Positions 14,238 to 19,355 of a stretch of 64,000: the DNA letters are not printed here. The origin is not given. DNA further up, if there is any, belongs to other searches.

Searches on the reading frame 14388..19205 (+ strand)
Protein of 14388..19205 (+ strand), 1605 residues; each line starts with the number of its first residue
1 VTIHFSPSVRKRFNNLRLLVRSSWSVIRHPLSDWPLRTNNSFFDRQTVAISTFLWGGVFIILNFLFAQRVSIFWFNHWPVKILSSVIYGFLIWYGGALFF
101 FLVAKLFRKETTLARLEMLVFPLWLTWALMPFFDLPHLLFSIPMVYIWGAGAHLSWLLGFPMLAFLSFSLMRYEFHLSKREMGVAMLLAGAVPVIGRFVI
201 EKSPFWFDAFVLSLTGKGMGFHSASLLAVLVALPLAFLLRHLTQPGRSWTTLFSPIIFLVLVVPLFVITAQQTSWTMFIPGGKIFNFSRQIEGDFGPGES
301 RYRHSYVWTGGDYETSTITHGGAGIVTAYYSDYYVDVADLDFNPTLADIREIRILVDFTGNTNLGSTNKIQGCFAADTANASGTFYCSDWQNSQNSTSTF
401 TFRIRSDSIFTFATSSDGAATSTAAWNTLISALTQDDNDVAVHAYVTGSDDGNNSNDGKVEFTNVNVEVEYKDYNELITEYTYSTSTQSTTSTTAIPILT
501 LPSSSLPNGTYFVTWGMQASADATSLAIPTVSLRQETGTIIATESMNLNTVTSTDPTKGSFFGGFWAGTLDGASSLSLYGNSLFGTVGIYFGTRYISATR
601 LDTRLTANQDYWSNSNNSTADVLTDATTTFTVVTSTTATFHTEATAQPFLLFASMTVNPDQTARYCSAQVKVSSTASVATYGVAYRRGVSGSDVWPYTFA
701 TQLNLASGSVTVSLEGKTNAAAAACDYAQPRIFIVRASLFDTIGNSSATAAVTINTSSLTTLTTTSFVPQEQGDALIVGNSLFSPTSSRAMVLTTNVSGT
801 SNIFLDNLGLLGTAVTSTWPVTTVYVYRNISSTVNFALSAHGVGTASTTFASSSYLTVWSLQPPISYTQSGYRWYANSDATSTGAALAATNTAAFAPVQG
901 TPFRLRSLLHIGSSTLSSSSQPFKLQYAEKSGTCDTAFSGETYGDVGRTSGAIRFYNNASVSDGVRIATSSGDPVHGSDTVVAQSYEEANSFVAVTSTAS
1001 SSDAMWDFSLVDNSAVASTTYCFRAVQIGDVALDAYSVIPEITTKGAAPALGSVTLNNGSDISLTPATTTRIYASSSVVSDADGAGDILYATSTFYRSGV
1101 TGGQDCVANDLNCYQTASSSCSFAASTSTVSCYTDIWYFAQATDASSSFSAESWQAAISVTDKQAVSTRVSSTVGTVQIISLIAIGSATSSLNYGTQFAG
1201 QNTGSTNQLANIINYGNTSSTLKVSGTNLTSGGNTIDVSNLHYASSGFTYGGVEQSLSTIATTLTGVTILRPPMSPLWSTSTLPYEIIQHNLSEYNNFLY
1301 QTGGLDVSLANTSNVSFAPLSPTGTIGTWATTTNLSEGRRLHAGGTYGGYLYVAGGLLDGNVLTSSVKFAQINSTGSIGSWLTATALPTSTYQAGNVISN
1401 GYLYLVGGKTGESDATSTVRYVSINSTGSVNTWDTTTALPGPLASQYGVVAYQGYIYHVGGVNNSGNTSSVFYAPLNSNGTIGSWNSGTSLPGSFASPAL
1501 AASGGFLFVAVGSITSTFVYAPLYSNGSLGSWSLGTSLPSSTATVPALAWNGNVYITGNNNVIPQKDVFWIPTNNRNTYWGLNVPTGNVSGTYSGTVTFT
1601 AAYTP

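Call 47: search_protein_families(library=pfam, proteins=[window:14388-19205:+], max_evalue=0.01)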
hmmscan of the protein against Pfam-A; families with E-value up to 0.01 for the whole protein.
window:14388-19205:+ (1605 aa): 1 family
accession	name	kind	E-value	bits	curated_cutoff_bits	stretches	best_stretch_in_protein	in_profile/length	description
PF01344.31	Kelch_1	-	0.00033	20.6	20.1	0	1392-1419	3-29/46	Kelch motif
